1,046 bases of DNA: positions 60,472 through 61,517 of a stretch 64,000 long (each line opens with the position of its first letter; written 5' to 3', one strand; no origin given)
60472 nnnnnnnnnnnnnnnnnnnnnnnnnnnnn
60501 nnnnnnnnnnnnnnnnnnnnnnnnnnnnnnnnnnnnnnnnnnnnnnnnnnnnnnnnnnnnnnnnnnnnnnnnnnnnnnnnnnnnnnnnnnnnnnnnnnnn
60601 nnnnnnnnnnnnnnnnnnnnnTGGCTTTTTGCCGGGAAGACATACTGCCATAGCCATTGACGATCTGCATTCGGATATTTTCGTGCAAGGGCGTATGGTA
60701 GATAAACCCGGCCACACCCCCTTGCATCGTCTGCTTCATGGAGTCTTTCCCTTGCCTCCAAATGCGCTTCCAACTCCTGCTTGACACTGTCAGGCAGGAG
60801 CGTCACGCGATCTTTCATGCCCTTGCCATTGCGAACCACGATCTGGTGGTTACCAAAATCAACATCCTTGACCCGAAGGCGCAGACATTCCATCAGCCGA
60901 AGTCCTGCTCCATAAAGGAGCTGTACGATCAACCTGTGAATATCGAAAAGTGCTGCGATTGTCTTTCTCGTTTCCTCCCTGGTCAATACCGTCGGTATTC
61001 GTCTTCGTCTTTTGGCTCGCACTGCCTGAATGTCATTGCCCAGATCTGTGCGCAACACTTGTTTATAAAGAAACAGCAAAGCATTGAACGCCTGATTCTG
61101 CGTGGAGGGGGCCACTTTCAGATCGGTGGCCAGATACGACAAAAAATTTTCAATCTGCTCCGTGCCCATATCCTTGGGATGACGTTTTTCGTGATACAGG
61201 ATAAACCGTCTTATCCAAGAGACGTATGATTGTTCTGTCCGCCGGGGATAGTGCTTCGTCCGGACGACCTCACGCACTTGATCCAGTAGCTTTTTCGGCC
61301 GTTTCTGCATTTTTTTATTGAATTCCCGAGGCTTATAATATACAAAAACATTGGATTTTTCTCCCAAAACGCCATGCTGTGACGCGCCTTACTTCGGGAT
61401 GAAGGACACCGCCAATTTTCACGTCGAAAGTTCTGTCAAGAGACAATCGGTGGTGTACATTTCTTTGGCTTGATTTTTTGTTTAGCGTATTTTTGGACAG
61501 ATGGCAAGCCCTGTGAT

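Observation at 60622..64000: Chromosomal integron with at least four cassettes abutting the glutamate synthase operon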

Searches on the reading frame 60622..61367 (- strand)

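Call 15: search_dna_similar(query=window:60622-61367:-, collection=plasmids, mode=protein, rows=spread, max_rows=40)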
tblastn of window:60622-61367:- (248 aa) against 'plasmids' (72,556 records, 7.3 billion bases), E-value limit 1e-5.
The search stops at 5000 records and this limit was reached: more records match than are counted here, and every count below describes the 5000 best-scoring records only.
Records with a match: at least 5000; places in all: 6337; records where one place covers at least 80% of the query: 5000.
Best place of each record, by identity: <60% 5000.
By first word of the organism name: Klebsiella 1826; Escherichia 1557; Salmonella 452; Enterobacter 391; Citrobacter 139; Pseudomonas 123; Shigella 79; Providencia 64; Aeromonas 58; Acinetobacter 53; and 41 more.
By predicted mobility (MOB-suite, as given by PLSDB): conjugative 3642; mobilizable 681; non-mobilizable 677.
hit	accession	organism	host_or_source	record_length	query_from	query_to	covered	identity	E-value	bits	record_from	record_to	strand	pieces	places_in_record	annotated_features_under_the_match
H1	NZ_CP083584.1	Kovacikia minuta CCNUW1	cell culture,fresh water lake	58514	19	248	93%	59.1%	2e-78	264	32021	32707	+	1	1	integron integrase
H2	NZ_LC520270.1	Escherichia coli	Homo sapiens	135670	23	244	90%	48.2%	4e-56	199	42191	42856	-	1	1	none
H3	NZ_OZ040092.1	Escherichia coli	-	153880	23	244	90%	48.2%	5e-56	199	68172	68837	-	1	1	intI1: class 1 integron integrase IntI1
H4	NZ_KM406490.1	Salmonella enterica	-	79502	23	244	90%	47.7%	3e-55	197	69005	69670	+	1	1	integron integrase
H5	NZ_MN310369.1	Klebsiella pneumoniae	-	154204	23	244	90%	47.7%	3e-55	197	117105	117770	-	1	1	intI1: class 1 integron integrase IntI1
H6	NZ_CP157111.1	Escherichia coli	culture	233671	23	244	90%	47.7%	3e-55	197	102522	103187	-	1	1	intI1: class 1 integron integrase IntI1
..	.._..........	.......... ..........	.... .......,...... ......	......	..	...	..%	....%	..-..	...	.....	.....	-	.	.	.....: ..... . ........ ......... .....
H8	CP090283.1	Escherichia coli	Homo sapiens,anal swab specimens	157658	23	244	90%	47.7%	4e-55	197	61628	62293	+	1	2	intI1: class 1 integron integrase IntI1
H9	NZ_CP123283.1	Salmonella sp. SA14318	Homo sapiens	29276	23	244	90%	47.7%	4e-55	197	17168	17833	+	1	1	intI1: class 1 integron integrase IntI1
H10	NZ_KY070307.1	Klebsiella pneumoniae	-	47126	23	244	90%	47.7%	4e-55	197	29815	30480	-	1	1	intI1: class 1 integron integrase IntI1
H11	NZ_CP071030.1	Klebsiella pneumoniae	Homo sapiens,blood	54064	23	244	90%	47.7%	4e-55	197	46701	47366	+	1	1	intI1: class 1 integron integrase IntI1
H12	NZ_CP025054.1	Pseudomonas aeruginosa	Homo sapiens,culture,urine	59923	23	244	90%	47.7%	4e-55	197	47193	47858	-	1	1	intI1: class 1 integron integrase IntI1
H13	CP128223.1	Shigella flexneri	Homo sapiens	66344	23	244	90%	47.7%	4e-55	197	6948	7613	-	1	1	intI1: class 1 integron integrase IntI1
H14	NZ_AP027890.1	Escherichia coli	Homo sapiens,whole organism,feces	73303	23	244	90%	47.7%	4e-55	197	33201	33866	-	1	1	intI1: class 1 integron integrase IntI1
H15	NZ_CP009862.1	Escherichia coli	rectal swab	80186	23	244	90%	47.7%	4e-55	197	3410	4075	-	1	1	intI1: class 1 integron integrase IntI1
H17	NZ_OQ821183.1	Serratia marcescens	-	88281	23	244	90%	47.7%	4e-55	197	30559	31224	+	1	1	intI1: class 1 integron integrase IntI1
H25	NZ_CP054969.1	Klebsiella pneumoniae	Shatin WWTPs_94 WWTPs influent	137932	23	244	90%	47.7%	4e-55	197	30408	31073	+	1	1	intI1: class 1 integron integrase IntI1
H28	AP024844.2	Enterobacter cloacae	-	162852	23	244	90%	47.7%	4e-55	197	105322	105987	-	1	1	int: integrase/recombinase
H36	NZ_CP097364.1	Escherichia coli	Bacterial culture,water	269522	23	244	90%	47.7%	4e-55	197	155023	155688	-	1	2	intI1: class 1 integron integrase IntI1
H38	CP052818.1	Salmonella enterica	Chicken breasts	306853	23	244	90%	47.7%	4e-55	197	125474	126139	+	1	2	intI1: class 1 integron integrase IntI1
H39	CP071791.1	Enterobacter cloacae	Homo sapiens,rectal swab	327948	23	244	90%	47.7%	4e-55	197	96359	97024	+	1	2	intI1: class 1 integron integrase IntI1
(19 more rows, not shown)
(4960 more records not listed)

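Call 16: get_annotated_region(hit=H12, flank=7000)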
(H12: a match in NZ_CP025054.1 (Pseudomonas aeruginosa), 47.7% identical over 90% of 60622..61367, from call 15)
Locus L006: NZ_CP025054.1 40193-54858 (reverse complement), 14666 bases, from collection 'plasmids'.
description: Pseudomonas aeruginosa strain PB354 plasmid pPB354_1, complete sequence
organism: Pseudomonas aeruginosa (NCBI taxid 287)
taxonomy: Bacteria; Pseudomonadota; Gammaproteobacteria; Pseudomonadales; Pseudomonadaceae; Pseudomonas; Pseudomonas aeruginosa
host: -; source: Homo sapiens,culture,urine; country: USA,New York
typing (MOB-suite, as given by PLSDB): non-mobilizable; replicon rep_cluster_2025
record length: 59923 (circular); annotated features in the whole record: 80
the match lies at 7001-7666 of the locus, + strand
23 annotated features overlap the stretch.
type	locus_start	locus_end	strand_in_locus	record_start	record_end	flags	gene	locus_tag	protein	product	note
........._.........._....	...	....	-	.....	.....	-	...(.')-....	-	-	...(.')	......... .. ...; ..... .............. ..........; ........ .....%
predicted_resistance_gene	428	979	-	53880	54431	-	aac(6')-Ib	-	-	AAC(6')-Ib family aminoglycoside 6'-N-acetyltransferase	predicted by amrfinderplus; class AMINOGLYCOSIDE; identity 100.0%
CDS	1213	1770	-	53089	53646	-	-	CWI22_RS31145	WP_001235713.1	recombinase family protein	GO:0006310 - DNA recombination [Evidence IEA]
CDS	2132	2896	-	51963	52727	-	-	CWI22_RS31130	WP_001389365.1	IS6-like element IS6100 family transposase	GO:0006313 - DNA transposition [Evidence IEA]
CDS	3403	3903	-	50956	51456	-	-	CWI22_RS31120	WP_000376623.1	GNAT family N-acetyltransferase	-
predicted_resistance_gene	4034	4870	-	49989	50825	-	sul1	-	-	sulfonamide-resistant dihydropteroate synthase Sul1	predicted by amrfinderplus; class SULFONAMIDE; identity 100.0%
CDS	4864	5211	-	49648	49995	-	-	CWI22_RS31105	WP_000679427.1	quaternary ammonium compound efflux SMR transporter QacE delta 1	-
predicted_resistance_gene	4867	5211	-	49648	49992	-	qacEdelta1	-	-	quaternary ammonium compound efflux SMR transporter QacE delta 1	predicted by amrfinderplus; class QUATERNARY AMMONIUM; identity 100.0%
CDS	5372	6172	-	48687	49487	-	-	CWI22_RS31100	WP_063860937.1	OXA-10 family class D beta-lactamase OXA-101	-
predicted_resistance_gene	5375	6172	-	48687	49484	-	blaOXA-101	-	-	OXA-10 family class D beta-lactamase OXA-101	predicted by amrfinderplus; class BETA-LACTAM; identity 100.0%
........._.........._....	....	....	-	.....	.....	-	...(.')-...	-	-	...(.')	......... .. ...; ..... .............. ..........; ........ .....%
CDS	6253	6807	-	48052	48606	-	-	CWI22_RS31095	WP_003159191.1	aminoglycoside N-acetyltransferase AAC(6')-Ib4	-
predicted_resistance_gene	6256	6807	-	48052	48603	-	aac(6')-Ib4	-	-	aminoglycoside N-acetyltransferase AAC(6')-Ib4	predicted by amrfinderplus; class AMINOGLYCOSIDE; identity 100.0%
CDS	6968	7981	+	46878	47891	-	intI1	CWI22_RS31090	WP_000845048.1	class 1 integron integrase IntI1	-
CDS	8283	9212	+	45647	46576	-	-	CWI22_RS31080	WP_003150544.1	recombinase family protein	GO:0006310 - DNA recombination [Evidence IEA]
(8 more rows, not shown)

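Call 17: get_annotated_region(hit=H17, flank=7000)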
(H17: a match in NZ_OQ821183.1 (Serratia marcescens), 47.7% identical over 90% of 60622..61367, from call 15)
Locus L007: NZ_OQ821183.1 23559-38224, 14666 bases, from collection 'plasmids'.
description: Serratia marcescens strain 31A17CRGN006 plasmid p31A17006_B_KPC, complete sequence
organism: Serratia marcescens (NCBI taxid 615)
taxonomy: Bacteria; Pseudomonadota; Gammaproteobacteria; Enterobacterales; Yersiniaceae; Serratia; Serratia marcescens
host: -; source: -; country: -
typing (MOB-suite, as given by PLSDB): mobilizable; replicon IncN; mating-pair formation MPF_T
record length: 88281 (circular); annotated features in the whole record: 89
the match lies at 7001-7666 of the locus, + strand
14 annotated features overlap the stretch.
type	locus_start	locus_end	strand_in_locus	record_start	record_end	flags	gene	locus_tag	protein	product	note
CDS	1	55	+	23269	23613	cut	-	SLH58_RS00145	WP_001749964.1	hypothetical protein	-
CDS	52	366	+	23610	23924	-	-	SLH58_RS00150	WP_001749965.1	TrbM/KikA/MpfK family conjugal transfer protein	-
CDS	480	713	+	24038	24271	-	-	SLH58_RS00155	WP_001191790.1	hypothetical protein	-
CDS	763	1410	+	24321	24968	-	-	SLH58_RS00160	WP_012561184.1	restriction endonuclease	-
CDS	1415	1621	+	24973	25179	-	-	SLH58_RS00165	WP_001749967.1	hypothetical protein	-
CDS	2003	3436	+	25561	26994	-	-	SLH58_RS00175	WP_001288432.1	DNA cytosine methyltransferase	-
CDS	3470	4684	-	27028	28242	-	-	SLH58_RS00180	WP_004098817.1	type II site-specific deoxyribonuclease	-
CDS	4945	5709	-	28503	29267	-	-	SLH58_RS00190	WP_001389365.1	IS6-like element IS6100 family transposase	GO:0006313 - DNA transposition [Evidence IEA]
predicted_resistance_gene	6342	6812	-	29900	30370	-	dfrA14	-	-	trimethoprim-resistant dihydrofolate reductase DfrA14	predicted by amrfinderplus; class TRIMETHOPRIM; identity 100.0%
CDS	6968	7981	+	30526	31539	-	intI1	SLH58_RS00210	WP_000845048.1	class 1 integron integrase IntI1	-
CDS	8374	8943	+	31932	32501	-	-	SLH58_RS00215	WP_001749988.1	recombinase family protein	GO:0006310 - DNA recombination [Evidence IEA]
CDS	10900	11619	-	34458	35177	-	-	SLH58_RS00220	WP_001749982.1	replication initiation protein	GO:0006270 - DNA replication initiation [Evidence IEA]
CDS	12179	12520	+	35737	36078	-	ardK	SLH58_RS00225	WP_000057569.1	antirestriction protein ArdAB regulator ArdK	-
CDS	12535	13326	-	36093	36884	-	-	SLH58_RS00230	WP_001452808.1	SprT-like domain-containing protein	-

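Call 18: get_annotated_region(hit=H28, flank=7000)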
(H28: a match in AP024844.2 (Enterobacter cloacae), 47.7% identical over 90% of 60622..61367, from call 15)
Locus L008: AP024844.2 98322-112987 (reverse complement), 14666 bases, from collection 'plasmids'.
description: Enterobacter cloacae 0102-4P-1 plasmid pEC0102-4P-1 DNA, complete genome
organism: Enterobacter cloacae (NCBI taxid 550)
taxonomy: Bacteria; Pseudomonadota; Gammaproteobacteria; Enterobacterales; Enterobacteriaceae; Enterobacter; Enterobacter cloacae
host: -; source: -; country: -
typing (MOB-suite, as given by PLSDB): conjugative; replicon IncC; relaxase MOBH,MOBH; mating-pair formation MPF_F
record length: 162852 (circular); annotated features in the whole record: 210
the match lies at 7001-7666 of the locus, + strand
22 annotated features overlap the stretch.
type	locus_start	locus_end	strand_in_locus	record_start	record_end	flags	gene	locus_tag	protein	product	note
CDS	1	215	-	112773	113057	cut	-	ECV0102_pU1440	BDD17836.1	hypothetical protein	-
CDS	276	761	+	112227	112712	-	-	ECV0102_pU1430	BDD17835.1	hypothetical protein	-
CDS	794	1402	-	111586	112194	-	-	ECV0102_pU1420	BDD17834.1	hypothetical protein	-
CDS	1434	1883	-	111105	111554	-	-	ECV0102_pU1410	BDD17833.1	hypothetical protein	-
CDS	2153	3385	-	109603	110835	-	-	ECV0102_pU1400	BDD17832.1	IS91 family transposase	-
CDS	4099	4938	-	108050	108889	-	-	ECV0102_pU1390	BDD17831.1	dihydropteroate synthase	-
predicted_resistance_gene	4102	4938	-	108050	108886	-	sul1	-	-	sulfonamide-resistant dihydropteroate synthase Sul1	predicted by amrfinderplus; class SULFONAMIDE; identity 100.0%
CDS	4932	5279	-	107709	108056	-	ebr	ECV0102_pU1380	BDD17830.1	quaternary ammonium compound efflux SMR transporter QacE delta 1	-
predicted_resistance_gene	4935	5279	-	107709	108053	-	qacEdelta1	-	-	quaternary ammonium compound efflux SMR transporter QacE delta 1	predicted by amrfinderplus; class QUATERNARY AMMONIUM; identity 100.0%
CDS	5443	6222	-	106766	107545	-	-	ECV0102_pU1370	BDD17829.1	streptomycin 3''-adenylyltransferase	-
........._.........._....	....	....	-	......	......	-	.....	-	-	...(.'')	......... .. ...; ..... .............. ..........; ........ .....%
predicted_resistance_gene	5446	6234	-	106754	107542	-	aadA2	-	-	ANT(3'')-Ia family aminoglycoside nucleotidyltransferase AadA2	predicted by amrfinderplus; class AMINOGLYCOSIDE; identity 100.0%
CDS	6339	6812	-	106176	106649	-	-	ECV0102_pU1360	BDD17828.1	trimethoprim-resistant dihydrofolate reductase DfrA1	-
predicted_resistance_gene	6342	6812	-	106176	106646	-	dfrA16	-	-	trimethoprim-resistant dihydrofolate reductase DfrA16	predicted by amrfinderplus; class TRIMETHOPRIM; identity 100.0%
CDS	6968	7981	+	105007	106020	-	int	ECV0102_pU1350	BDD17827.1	integrase/recombinase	-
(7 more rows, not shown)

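Call 19: get_annotated_region(hit=H5, flank=7000)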
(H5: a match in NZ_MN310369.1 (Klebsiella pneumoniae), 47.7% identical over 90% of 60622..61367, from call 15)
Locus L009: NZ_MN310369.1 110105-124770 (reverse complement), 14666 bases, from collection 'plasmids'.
description: Klebsiella pneumoniae strain Kpn47 plasmid pKpn47-Ct1/2, complete sequence
organism: Klebsiella pneumoniae (NCBI taxid 573)
taxonomy: Bacteria; Pseudomonadota; Gammaproteobacteria; Enterobacterales; Enterobacteriaceae; Klebsiella; Klebsiella pneumoniae
host: -; source: -; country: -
typing (MOB-suite, as given by PLSDB): conjugative; replicon IncC; relaxase MOBH,MOBH; mating-pair formation MPF_F
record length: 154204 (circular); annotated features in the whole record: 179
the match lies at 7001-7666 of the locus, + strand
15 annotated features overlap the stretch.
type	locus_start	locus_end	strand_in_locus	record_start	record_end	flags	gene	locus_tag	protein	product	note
CDS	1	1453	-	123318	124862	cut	-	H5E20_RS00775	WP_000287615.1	IS3 family transposase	-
CDS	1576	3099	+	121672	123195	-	istA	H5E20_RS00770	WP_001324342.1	IS21-like element IS1326 family transposase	GO:0006313 - DNA transposition [Evidence IEA]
CDS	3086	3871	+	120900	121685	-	istB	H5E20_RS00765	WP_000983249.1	IS21-like element IS1326 family helper ATPase IstB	-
CDS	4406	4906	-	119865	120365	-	-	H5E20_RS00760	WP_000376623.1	GNAT family N-acetyltransferase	-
predicted_resistance_gene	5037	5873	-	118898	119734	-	sul1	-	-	sulfonamide-resistant dihydropteroate synthase Sul1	predicted by amrfinderplus; class SULFONAMIDE; identity 100.0%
CDS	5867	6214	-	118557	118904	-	-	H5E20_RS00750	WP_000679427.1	quaternary ammonium compound efflux SMR transporter QacE delta 1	-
predicted_resistance_gene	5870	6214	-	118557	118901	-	qacEdelta1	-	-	quaternary ammonium compound efflux SMR transporter QacE delta 1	predicted by amrfinderplus; class QUATERNARY AMMONIUM; identity 100.0%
predicted_resistance_gene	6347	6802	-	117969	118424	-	aac(6')-Il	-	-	aminoglycoside N-acetyltransferase AAC(6')-Il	predicted by amrfinderplus; class AMINOGLYCOSIDE; identity 100.0%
CDS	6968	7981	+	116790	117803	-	intI1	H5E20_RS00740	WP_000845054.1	class 1 integron integrase IntI1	-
CDS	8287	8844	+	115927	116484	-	-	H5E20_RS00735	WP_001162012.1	recombinase family protein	GO:0006310 - DNA recombination [Evidence IEA]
CDS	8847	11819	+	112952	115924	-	-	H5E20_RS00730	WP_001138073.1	Tn3 family transposase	-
CDS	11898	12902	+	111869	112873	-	-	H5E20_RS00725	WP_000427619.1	IS110-like element IS5075 family transposase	GO:0006313 - DNA transposition [Evidence IEA]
CDS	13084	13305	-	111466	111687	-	-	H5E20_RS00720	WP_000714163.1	hypothetical protein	-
CDS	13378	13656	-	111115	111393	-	-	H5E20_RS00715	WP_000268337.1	hypothetical protein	-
CDS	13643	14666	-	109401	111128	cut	-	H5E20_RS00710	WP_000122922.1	toprim domain-containing protein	-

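Call 20: get_annotated_region(hit=H38, flank=7000)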
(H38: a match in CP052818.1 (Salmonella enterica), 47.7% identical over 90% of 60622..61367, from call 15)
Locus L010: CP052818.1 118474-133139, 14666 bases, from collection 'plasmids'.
description: Salmonella enterica subsp. enterica serovar Infantis strain CVM N17S1509 plasmid pN17S1509, complete sequence
organism: Salmonella enterica (NCBI taxid 595)
taxonomy: Bacteria; Pseudomonadota; Gammaproteobacteria; Enterobacterales; Enterobacteriaceae; Salmonella; Salmonella enterica
host: -; source: Chicken breasts; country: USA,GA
typing (MOB-suite, as given by PLSDB): conjugative; replicon IncFIB; relaxase MOBP,MOBP; mating-pair formation MPF_I
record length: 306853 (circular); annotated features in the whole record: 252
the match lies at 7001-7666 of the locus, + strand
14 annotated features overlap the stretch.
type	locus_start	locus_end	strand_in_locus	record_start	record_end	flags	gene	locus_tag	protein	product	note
CDS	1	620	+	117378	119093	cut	-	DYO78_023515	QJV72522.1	DDE-type integrase/transposase/recombinase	-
CDS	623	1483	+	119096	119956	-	-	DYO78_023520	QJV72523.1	AAA family ATPase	-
CDS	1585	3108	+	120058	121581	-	-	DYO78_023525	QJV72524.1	IS21-like element IS1326 family transposase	-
CDS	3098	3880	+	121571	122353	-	-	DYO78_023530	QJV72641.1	ATP-binding protein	-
CDS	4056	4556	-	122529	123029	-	-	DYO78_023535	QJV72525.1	GNAT family N-acetyltransferase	-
predicted_resistance_gene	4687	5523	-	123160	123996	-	sul1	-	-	sulfonamide-resistant dihydropteroate synthase Sul1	predicted by amrfinderplus; class SULFONAMIDE; identity 100.0%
CDS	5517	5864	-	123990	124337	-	-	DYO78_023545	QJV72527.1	quaternary ammonium compound efflux SMR transporter QacE delta 1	-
predicted_resistance_gene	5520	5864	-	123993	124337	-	qacEdelta1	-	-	quaternary ammonium compound efflux SMR transporter QacE delta 1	predicted by amrfinderplus; class QUATERNARY AMMONIUM; identity 100.0%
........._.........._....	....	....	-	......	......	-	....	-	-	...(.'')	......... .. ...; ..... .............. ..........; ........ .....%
predicted_resistance_gene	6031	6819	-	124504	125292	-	aadA1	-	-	ANT(3'')-Ia family aminoglycoside nucleotidyltransferase AadA1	predicted by amrfinderplus; class AMINOGLYCOSIDE; identity 100.0%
CDS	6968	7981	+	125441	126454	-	intI1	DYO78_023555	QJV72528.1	class 1 integron integrase IntI1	-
CDS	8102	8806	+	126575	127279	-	-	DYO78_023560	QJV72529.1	IS6-like element IS26 family transposase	-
CDS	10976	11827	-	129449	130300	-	-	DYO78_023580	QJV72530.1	3'-5' exonuclease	-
CDS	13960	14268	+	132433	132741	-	-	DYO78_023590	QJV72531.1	helix-turn-helix transcriptional regulator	-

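Call 21: get_annotated_region(hit=H36, flank=7000)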
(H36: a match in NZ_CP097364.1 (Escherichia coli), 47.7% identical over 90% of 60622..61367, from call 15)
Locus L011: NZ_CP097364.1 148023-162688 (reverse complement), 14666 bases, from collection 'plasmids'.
description: Escherichia coli strain AGR6137 plasmid pAGR6137a, complete sequence
organism: Escherichia coli (NCBI taxid 562)
taxonomy: Bacteria; Pseudomonadota; Gammaproteobacteria; Enterobacterales; Enterobacteriaceae; Escherichia; Escherichia coli
host: -; source: Bacterial culture,water; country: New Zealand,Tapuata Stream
typing (MOB-suite, as given by PLSDB): conjugative; replicon IncHI2A,rep_cluster_1088; relaxase MOBH; mating-pair formation MPF_F
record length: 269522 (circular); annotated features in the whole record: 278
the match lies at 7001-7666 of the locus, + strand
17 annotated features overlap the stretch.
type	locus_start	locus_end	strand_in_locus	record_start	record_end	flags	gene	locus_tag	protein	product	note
CDS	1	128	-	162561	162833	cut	rcnR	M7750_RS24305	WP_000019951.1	Ni(II)/Co(II)-binding transcriptional repressor RcnR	-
CDS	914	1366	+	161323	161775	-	-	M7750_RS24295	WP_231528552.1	nickel/cobalt efflux transporter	GO:0035444 - nickel cation transmembrane transport [Evidence IEA]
CDS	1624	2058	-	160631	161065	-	-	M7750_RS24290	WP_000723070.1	hypothetical protein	-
CDS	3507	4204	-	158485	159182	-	-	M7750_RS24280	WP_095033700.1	IS1-like element IS1B family transposase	GO:0006313 - DNA transposition [Evidence IEA]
CDS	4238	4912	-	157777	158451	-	catA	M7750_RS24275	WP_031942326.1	type A chloramphenicol O-acetyltransferase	-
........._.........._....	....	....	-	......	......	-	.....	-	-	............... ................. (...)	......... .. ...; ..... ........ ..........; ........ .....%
predicted_resistance_gene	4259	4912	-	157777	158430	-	catA1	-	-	type A-1 chloramphenicol O-acetyltransferase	predicted by amrfinderplus; class PHENICOL; identity 100.0%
CDS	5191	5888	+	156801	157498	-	-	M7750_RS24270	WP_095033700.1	IS1-like element IS1B family transposase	GO:0006313 - DNA transposition [Evidence IEA]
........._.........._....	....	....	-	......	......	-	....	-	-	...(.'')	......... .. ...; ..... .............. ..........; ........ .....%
predicted_resistance_gene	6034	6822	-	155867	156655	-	aadA1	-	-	ANT(3'')-Ia family aminoglycoside nucleotidyltransferase AadA1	predicted by amrfinderplus; class AMINOGLYCOSIDE; identity 100.0%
CDS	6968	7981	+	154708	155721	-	intI1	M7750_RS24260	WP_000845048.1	class 1 integron integrase IntI1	-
CDS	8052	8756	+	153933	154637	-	-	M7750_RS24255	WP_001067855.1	IS6-like element IS26 family transposase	GO:0006313 - DNA transposition [Evidence IEA]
CDS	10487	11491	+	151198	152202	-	-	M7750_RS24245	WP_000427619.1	IS110-like element IS5075 family transposase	GO:0006313 - DNA transposition [Evidence IEA]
predicted_resistance_gene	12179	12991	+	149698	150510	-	sul2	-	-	sulfonamide-resistant dihydropteroate synthase Sul2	predicted by amrfinderplus; class SULFONAMIDE; identity 100.0%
predicted_resistance_gene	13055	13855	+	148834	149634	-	aph(3'')-Ib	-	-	aminoglycoside O-phosphotransferase APH(3'')-Ib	predicted by amrfinderplus; class AMINOGLYCOSIDE; identity 100.0%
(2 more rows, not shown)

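Call 22: get_annotated_region(hit=H25, flank=7000)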
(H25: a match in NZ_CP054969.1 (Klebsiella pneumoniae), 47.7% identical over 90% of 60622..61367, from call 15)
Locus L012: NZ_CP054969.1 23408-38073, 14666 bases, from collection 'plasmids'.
description: Klebsiella pneumoniae strain STIN_94 plasmid unnamed2, complete sequence
organism: Klebsiella pneumoniae (NCBI taxid 573)
taxonomy: Bacteria; Pseudomonadota; Gammaproteobacteria; Enterobacterales; Enterobacteriaceae; Klebsiella; Klebsiella pneumoniae
host: -; source: Shatin WWTPs_94 WWTPs influent; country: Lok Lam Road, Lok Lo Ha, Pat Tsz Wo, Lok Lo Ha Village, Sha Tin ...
typing (MOB-suite, as given by PLSDB): conjugative; replicon IncFII,IncQ1,rep_cluster_1418,rep_cluster_2183; relaxase MOBF,MOBF; mating-pair formation MPF_F
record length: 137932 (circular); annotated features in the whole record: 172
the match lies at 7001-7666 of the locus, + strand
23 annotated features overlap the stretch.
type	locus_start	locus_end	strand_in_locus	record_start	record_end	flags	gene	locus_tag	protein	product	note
CDS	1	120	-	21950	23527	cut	-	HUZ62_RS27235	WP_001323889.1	PAS domain-containing methyl-accepting chemotaxis protein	-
CDS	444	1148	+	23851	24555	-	-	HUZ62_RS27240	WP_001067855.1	IS6-like element IS26 family transposase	GO:0006313 - DNA transposition [Evidence IEA]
CDS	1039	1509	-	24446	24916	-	-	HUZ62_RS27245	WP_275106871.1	IS6 family transposase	-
CDS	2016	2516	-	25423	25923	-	-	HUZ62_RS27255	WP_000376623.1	GNAT family N-acetyltransferase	-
predicted_resistance_gene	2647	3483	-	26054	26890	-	sul1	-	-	sulfonamide-resistant dihydropteroate synthase Sul1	predicted by amrfinderplus; class SULFONAMIDE; identity 100.0%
CDS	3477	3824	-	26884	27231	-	-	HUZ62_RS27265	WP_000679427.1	quaternary ammonium compound efflux SMR transporter QacE delta 1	-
predicted_resistance_gene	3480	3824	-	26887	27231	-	qacEdelta1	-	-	quaternary ammonium compound efflux SMR transporter QacE delta 1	predicted by amrfinderplus; class QUATERNARY AMMONIUM; identity 100.0%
CDS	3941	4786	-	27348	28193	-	-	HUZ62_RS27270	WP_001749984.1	ANT(3'')-Ia family aminoglycoside nucleotidyltransferase AadA16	-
predicted_resistance_gene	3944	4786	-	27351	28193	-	aadA16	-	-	ANT(3'')-Ia family aminoglycoside nucleotidyltransferase AadA16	predicted by amrfinderplus; class AMINOGLYCOSIDE; identity 100.0%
predicted_resistance_gene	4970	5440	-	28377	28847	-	dfrA27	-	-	trimethoprim-resistant dihydrofolate reductase DfrA27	predicted by amrfinderplus; class TRIMETHOPRIM; identity 100.0%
CDS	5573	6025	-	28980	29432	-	-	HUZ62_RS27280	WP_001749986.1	NAD(+)--rifampin ADP-ribosyltransferase Arr-3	-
predicted_resistance_gene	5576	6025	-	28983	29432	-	arr-3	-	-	NAD(+)--rifampin ADP-ribosyltransferase Arr-3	predicted by amrfinderplus; class RIFAMYCIN; identity 100.0%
CDS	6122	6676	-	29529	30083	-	-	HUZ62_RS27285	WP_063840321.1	fluoroquinolone-acetylating aminoglycoside 6'-N-acetyltransferase AAC(6')-Ib-cr5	-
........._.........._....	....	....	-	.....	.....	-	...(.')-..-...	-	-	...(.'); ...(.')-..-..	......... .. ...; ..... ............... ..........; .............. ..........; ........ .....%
predicted_resistance_gene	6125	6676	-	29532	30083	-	aac(6')-Ib-cr5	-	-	fluoroquinolone-acetylating aminoglycoside 6'-N-acetyltransferase AAC(6')-Ib-cr5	predicted by amrfinderplus; class AMINOGLYCOSIDE/QUINOLONE; identity 100.0%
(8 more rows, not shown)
